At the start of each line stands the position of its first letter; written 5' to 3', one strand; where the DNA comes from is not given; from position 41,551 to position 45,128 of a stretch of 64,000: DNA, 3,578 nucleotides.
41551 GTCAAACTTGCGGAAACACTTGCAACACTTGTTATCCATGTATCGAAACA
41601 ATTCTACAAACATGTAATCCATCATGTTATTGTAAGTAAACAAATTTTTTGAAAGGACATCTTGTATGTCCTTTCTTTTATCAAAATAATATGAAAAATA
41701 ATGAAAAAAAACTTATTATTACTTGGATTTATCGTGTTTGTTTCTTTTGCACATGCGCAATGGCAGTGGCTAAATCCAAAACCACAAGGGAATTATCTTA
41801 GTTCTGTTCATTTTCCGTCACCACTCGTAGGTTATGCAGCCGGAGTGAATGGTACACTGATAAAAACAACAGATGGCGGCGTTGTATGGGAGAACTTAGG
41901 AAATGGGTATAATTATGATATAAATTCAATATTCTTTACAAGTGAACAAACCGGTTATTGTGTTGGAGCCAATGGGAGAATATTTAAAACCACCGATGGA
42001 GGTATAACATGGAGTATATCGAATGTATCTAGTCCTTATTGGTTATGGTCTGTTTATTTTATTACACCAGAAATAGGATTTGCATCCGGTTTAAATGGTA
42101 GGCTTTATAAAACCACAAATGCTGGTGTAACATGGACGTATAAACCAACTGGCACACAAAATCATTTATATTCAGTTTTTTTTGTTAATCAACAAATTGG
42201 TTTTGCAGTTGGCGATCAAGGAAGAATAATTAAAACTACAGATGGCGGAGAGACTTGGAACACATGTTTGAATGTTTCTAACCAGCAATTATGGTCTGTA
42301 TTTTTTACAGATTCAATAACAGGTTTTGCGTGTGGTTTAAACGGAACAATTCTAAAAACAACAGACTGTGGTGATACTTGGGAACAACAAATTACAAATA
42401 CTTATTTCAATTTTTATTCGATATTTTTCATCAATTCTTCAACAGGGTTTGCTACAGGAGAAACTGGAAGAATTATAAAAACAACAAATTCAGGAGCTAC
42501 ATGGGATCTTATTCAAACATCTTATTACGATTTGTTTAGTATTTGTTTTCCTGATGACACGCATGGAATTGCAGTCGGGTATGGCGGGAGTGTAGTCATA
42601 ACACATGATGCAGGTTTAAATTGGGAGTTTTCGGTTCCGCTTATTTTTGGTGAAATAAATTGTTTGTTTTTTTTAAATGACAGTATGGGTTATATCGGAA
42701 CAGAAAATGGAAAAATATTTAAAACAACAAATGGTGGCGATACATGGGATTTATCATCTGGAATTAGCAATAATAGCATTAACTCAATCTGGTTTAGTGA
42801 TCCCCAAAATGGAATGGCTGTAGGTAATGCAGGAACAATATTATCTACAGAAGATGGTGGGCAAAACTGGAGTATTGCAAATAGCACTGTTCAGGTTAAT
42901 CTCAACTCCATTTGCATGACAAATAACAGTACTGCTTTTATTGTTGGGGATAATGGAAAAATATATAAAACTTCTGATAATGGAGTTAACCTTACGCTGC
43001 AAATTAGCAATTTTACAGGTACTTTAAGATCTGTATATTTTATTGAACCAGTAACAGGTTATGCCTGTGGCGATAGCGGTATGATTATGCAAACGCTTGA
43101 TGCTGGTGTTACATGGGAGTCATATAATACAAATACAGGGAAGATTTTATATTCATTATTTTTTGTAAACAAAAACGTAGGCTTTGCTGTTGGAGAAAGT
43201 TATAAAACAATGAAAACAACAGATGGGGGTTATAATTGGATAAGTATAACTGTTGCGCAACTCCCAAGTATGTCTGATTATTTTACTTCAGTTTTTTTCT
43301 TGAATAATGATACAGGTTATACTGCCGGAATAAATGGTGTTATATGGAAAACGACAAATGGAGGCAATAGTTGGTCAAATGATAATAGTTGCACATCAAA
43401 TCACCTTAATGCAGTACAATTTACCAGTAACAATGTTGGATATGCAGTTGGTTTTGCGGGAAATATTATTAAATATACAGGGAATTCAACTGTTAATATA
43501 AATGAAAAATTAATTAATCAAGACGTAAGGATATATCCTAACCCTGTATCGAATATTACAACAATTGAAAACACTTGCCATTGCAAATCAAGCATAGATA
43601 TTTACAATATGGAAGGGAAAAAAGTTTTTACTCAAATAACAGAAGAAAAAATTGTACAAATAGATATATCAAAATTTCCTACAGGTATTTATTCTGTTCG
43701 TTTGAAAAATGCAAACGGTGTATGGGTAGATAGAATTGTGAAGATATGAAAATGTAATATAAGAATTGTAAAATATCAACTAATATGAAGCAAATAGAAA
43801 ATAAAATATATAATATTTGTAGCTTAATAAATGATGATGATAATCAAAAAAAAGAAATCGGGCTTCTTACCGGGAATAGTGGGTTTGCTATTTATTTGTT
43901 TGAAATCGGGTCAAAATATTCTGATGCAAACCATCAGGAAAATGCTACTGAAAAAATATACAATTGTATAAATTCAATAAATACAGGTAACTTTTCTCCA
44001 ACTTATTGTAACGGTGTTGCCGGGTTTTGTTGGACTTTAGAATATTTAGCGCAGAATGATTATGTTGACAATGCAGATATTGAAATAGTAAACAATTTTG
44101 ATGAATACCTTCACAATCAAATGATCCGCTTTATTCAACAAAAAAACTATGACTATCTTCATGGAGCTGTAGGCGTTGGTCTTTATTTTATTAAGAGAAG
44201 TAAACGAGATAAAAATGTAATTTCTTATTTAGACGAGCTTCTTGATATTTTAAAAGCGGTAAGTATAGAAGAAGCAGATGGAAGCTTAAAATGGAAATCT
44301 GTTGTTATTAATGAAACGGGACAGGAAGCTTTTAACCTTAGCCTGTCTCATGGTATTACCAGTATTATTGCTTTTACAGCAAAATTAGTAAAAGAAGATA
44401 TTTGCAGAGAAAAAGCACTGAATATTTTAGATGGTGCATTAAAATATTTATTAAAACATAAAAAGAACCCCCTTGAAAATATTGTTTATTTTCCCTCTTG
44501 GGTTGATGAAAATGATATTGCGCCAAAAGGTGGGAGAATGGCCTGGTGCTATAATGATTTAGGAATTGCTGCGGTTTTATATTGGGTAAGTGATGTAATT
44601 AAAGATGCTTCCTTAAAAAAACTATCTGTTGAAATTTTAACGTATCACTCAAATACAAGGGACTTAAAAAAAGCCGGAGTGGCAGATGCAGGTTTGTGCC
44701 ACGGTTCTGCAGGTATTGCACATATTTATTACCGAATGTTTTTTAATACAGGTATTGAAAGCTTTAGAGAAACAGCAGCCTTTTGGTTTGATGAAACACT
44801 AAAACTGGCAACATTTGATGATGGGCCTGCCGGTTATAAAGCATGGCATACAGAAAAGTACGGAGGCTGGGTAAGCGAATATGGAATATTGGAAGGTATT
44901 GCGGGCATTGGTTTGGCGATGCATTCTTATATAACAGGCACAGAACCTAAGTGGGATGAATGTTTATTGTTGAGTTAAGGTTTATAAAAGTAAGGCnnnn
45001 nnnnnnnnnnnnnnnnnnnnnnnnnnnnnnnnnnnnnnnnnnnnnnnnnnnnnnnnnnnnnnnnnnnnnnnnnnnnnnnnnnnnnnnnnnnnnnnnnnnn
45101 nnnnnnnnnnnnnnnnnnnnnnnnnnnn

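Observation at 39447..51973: Class I lanthipeptide locus with split LanB, double-glycine leader and C39-ABC/HlyD export (Bacteroidetes-type hybrid architecture)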

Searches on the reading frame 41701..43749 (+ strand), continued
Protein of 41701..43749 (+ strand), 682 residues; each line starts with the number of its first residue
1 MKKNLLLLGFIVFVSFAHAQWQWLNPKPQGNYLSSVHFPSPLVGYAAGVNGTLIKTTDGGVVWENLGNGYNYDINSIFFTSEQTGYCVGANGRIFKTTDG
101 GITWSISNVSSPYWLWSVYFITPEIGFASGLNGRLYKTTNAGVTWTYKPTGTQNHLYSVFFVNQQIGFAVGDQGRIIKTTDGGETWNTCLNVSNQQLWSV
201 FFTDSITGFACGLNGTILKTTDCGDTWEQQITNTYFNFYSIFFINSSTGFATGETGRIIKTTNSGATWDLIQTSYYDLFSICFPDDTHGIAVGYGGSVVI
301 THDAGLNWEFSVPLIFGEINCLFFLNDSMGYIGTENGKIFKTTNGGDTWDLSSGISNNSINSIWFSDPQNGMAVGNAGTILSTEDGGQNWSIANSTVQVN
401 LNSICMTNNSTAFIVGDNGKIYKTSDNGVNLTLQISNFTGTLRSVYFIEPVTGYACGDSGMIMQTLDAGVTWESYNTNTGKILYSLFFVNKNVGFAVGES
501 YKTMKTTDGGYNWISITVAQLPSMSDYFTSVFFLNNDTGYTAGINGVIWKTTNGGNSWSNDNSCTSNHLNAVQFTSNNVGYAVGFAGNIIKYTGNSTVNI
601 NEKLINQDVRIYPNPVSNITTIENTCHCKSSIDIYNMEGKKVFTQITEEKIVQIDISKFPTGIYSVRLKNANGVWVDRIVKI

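Call 65: find_encoding_contigs(protein=P0237, flank=8000, max_places=2)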
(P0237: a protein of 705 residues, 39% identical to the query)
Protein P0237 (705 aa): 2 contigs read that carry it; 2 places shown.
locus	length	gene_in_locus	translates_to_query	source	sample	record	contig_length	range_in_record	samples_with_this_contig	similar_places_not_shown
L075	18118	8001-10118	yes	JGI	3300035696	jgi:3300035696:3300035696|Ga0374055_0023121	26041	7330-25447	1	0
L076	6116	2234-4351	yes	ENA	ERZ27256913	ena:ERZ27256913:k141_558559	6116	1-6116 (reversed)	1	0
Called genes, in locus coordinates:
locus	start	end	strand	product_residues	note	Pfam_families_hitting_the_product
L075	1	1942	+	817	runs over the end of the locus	PF17764:PriA_3primeBD, PF00270:DEAD, PF04851:ResIII, PF18319:Zn_ribbon_PriA, PF00271:Helicase_C (weak), PF18074:PriA_C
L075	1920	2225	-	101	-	PF04977:DivIC (faint)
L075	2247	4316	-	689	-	PF13089:PP_kinase_N, PF02503:PP_kinase, PF17941:PP_kinase_C_1, PF13091:PLDc_2, PF13090:PP_kinase_C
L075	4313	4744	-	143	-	PF00300:His_Phos_1 (weak)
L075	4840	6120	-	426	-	PF00464:SHMT, PF00155:Aminotran_1_2 (weak)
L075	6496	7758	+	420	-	PF13585:CHU_C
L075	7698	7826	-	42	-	-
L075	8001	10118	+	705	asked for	PF14870:PSII_BNR, PF02012:BNR (faint), PF14870:PSII_BNR, PF18962:Por_Secre_tail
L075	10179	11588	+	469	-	PF12768:Rax2 (faint), PF19565:DUF6087 (faint), PF18962:Por_Secre_tail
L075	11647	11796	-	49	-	-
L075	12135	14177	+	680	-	PF01120:Alpha_L_fucos, PF14871:GHL6 (weak), PF13290:CHB_HEX_C_1, PF13287:Fn3_assoc, PF07691:PA14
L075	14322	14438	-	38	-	-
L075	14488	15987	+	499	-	PF18962:Por_Secre_tail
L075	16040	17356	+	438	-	PF14870:PSII_BNR, PF18962:Por_Secre_tail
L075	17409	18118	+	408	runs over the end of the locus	PF14870:PSII_BNR, PF18962:Por_Secre_tail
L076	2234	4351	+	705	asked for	PF14870:PSII_BNR, PF02012:BNR (faint), PF14870:PSII_BNR, PF18962:Por_Secre_tail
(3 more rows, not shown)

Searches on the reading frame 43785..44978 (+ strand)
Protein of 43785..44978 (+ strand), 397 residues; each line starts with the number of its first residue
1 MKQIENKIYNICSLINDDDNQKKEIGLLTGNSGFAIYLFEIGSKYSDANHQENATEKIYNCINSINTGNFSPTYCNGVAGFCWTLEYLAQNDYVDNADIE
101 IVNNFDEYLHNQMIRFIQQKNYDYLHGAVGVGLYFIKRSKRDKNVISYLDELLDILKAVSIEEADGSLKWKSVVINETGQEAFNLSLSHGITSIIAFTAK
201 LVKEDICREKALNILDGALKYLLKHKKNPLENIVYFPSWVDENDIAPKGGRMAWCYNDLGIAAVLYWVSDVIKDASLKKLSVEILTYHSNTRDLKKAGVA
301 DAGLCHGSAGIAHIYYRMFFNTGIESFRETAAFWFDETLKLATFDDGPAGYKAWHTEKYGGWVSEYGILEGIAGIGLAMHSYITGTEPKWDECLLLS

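Call 8: search_protein_families(library=pfam, proteins=[window:43785-44978:+], max_evalue=0.01)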
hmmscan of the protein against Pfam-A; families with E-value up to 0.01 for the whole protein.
window:43785-44978:+ (397 aa): 1 family
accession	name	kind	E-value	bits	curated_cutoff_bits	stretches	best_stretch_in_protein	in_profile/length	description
PF05147.19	LANC_like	-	2.1e-40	138.8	23.2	1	25-395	5-350/350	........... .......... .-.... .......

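Call 9: search_protein_families(library=ncbifam, proteins=[window:43785-44978:+], max_evalue=0.01)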
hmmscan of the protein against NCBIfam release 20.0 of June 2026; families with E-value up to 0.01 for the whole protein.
window:43785-44978:+ (397 aa): 3 families
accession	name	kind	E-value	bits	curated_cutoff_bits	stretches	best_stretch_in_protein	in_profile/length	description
TIGR03897.1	lanti_2_LanM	subfamily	3.6e-16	58.1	304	1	26-380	594-927/932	type 2 lanthipeptide synthetase LanM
NF038150.1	lanthi_synth_IV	equivalog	4.9e-13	48.3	650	2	119-331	596-797/851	class IV lanthionine synthetase LanL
NF038151.1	lanthi_synth_III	equivalog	3.3e-10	39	575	2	19-144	558-681/833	class III lanthionine synthetase LanKC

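Call 32: search_solved_structures(query=window:43785-44978:+, max_evalue=0.001, show_alignments=2)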
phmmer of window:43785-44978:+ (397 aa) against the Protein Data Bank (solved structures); distinct sequences matched with E-value up to 0.001: 1.
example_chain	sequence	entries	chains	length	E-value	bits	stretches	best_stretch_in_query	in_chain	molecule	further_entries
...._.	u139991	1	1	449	2.4e-09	39.9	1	102-392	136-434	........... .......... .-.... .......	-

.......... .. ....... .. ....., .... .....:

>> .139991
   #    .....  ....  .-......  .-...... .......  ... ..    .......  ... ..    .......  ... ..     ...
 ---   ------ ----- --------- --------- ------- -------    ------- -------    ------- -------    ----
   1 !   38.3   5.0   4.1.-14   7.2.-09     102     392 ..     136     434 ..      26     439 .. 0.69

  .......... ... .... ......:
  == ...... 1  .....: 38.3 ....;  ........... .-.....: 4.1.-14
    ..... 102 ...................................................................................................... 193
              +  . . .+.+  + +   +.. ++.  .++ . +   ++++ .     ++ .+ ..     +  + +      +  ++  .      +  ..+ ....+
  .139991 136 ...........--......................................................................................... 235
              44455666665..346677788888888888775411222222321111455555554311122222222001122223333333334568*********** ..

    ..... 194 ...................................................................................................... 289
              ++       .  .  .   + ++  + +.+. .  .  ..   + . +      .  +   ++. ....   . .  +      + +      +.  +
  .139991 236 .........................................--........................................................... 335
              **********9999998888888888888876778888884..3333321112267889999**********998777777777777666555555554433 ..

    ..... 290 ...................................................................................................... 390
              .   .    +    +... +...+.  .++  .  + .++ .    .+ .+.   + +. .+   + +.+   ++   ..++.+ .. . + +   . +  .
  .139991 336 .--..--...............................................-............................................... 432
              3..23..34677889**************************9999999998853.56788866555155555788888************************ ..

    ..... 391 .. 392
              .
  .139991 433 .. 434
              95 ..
